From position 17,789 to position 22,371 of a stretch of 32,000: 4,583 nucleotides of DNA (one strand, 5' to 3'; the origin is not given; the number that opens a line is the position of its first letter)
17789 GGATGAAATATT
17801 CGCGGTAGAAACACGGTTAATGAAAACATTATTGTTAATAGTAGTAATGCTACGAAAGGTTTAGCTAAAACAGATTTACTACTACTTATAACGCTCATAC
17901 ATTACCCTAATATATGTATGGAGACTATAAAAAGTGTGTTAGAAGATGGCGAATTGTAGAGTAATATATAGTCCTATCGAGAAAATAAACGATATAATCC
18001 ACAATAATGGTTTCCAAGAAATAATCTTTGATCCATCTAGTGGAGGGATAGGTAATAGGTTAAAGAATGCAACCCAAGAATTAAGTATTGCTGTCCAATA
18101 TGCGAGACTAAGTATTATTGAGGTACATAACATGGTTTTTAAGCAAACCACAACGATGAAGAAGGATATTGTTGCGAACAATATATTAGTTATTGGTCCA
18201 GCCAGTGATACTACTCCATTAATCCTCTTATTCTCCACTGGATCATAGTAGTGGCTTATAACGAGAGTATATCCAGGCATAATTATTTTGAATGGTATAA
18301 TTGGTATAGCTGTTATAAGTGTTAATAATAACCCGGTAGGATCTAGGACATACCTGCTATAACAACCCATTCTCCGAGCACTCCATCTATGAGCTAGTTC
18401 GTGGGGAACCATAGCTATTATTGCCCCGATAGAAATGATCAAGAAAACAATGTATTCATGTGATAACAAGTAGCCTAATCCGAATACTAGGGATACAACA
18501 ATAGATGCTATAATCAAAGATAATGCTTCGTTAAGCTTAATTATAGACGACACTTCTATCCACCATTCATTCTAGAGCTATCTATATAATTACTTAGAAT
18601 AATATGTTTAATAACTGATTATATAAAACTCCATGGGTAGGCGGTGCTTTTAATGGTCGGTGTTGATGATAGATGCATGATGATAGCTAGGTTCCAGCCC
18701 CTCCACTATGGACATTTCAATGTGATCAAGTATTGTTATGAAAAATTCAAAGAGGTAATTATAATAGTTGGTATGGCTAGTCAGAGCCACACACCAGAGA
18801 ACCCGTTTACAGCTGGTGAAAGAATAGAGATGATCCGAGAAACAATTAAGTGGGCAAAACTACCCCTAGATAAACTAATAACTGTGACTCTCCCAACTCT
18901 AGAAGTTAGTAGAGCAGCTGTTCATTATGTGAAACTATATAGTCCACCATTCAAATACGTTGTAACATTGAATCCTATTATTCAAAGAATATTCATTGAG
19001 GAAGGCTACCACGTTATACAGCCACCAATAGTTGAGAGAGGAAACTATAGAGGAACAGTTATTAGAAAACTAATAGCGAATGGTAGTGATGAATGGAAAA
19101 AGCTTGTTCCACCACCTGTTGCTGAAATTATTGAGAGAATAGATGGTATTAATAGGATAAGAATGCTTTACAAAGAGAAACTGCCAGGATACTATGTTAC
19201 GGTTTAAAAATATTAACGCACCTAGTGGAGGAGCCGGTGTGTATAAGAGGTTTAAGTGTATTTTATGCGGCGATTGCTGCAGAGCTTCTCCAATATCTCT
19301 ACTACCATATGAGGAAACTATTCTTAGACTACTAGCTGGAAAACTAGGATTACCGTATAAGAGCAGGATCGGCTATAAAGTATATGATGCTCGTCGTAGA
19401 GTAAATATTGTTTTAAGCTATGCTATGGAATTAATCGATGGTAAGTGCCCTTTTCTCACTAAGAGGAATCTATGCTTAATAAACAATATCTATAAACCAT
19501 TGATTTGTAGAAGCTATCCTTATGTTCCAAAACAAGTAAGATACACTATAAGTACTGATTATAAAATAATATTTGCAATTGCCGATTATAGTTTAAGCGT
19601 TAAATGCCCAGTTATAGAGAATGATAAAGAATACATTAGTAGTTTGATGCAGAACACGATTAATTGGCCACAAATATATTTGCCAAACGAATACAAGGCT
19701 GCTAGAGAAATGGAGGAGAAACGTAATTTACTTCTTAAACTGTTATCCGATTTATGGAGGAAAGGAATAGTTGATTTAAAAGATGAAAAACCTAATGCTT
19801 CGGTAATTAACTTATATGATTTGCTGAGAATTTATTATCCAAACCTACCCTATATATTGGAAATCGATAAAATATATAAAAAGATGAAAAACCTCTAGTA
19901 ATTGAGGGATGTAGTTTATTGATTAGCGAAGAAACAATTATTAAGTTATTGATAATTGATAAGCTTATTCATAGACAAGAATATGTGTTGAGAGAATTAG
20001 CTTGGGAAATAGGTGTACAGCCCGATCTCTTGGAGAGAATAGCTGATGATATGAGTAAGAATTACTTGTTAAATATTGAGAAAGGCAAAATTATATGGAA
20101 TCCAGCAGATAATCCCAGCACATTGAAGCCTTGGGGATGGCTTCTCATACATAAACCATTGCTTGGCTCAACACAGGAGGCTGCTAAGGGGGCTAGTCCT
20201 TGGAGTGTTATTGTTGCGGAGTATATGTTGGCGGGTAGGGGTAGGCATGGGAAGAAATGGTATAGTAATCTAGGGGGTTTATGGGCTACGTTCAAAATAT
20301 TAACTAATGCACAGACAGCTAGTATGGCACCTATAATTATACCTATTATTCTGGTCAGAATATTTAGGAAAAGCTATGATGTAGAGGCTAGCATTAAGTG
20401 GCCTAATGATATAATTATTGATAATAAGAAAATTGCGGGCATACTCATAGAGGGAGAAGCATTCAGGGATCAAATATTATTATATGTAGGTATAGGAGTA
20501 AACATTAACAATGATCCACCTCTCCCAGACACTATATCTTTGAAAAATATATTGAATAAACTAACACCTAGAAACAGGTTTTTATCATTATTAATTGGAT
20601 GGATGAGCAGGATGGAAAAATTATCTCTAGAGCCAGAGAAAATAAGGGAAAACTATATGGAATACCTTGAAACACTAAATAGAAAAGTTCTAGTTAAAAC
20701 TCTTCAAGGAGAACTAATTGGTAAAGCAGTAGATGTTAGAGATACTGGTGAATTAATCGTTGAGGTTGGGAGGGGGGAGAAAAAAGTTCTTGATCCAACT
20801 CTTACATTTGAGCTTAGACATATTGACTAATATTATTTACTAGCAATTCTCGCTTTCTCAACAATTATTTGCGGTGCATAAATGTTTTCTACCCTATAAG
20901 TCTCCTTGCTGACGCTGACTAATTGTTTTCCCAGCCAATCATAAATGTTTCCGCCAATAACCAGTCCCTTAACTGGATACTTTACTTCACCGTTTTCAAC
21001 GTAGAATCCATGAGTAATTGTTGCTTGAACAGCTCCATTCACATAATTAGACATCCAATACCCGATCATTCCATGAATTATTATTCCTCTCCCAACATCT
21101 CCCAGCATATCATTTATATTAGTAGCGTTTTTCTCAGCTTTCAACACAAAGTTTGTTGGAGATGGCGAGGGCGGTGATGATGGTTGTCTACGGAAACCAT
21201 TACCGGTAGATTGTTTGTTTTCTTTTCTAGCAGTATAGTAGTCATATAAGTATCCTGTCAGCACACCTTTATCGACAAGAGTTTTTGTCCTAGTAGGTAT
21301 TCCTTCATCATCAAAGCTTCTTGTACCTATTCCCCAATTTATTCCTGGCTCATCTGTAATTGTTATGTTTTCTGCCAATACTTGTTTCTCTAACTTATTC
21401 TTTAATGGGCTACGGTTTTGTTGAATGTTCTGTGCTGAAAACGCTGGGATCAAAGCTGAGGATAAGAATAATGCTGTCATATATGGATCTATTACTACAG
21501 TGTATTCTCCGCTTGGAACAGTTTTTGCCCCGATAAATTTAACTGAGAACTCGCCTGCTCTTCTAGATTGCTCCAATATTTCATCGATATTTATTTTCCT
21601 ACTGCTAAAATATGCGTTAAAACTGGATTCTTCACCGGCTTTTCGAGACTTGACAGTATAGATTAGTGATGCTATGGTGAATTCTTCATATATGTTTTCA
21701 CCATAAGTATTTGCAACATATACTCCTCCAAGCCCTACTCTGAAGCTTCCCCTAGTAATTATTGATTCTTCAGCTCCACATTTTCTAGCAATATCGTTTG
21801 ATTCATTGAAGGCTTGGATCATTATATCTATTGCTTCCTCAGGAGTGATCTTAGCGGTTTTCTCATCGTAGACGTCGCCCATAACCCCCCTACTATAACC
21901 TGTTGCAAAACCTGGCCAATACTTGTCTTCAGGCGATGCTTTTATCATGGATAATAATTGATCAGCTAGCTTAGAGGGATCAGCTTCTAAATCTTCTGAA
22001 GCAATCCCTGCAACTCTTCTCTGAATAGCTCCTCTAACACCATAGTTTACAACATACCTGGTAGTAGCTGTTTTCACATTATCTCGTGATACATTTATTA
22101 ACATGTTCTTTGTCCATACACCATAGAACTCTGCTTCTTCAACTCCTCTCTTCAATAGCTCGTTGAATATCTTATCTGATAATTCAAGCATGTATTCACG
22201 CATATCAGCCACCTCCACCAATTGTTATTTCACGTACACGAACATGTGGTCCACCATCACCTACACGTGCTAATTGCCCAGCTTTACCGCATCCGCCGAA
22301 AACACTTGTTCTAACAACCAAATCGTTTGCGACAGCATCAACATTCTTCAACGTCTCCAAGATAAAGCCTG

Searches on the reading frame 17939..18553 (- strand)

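Call 15: search_protein_families(library=pfam, proteins=[window:17939-18553:-], max_evalue=0.01)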
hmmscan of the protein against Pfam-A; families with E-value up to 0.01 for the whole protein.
window:17939-18553:- (204 aa): 1 family
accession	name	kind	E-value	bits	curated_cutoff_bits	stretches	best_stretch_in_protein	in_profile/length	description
PF02163.28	Peptidase_M50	-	6.3e-12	45.7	27.2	2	142-178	154-190/221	Peptidase family M50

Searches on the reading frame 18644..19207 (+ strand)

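Call 15: search_protein_families(library=pfam, proteins=[window:18644-19207:+], max_evalue=0.01)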
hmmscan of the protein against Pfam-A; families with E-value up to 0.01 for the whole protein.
window:18644-19207:+ (187 aa): 2 families
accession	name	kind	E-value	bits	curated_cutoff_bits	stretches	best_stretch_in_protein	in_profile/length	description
PF01467.32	CTP_transf_like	-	7.6e-14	52.5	21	1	16-142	5-132/133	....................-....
PF05636.17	HIGH_NTase1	-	0.0069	16.2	27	0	13-45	6-38/402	HIGH Nucleotidyl Transferase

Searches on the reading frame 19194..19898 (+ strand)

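Call 15: search_protein_families(library=pfam, proteins=[window:19194-19898:+], max_evalue=0.01)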
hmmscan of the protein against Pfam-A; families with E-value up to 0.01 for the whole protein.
window:19194-19898:+ (234 aa): 1 family
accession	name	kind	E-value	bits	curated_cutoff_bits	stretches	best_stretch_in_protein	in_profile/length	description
PF03692.20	CxxCxxCC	-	3.9e-06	27.9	23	1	21-113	1-73/85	Putative zinc- or iron-chelating domain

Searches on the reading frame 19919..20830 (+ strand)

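Call 15: search_protein_families(library=pfam, proteins=[window:19919-20830:+], max_evalue=0.01)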
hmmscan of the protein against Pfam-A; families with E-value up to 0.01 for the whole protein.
window:19919-20830:+ (303 aa): 2 families
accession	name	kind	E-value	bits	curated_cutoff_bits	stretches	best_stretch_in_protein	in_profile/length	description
PF03099.24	BPL_LplA_LipB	-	5.1e-13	49.5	21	1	96-197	25-133/133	Biotin/lipoate A/B protein ligase family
PF02237.23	BPL_C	-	0.0098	16.2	21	0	252-289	1-38/48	Biotin protein ligase C terminal domain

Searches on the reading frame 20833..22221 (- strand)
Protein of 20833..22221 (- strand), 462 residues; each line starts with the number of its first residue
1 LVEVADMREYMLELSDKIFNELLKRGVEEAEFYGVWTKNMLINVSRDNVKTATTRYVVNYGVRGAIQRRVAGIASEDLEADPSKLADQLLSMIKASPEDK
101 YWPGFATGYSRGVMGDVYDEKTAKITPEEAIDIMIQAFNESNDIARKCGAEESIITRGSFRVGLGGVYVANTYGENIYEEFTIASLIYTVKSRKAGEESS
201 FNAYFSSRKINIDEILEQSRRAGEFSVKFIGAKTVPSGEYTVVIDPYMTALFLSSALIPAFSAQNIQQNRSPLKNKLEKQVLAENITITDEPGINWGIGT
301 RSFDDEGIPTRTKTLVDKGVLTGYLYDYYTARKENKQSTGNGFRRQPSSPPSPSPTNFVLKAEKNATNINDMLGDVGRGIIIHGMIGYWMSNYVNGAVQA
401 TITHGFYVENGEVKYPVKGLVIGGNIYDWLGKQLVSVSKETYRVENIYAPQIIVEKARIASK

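Call 15: search_protein_families(library=pfam, proteins=[window:20833-22221:-], max_evalue=0.01)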
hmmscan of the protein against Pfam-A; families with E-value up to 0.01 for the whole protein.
window:20833-22221:- (462 aa): 2 families
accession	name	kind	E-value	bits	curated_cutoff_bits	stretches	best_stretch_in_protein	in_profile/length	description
PF19289.4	PmbA_TldD_3rd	-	2.7e-71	239.7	22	1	237-460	1-219/220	PmbA/TldA metallopeptidase C-terminal domain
PF19290.4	PmbA_TldD_2nd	-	0.00051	20.9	20.9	1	123-224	4-103/109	PmbA/TldA metallopeptidase central domain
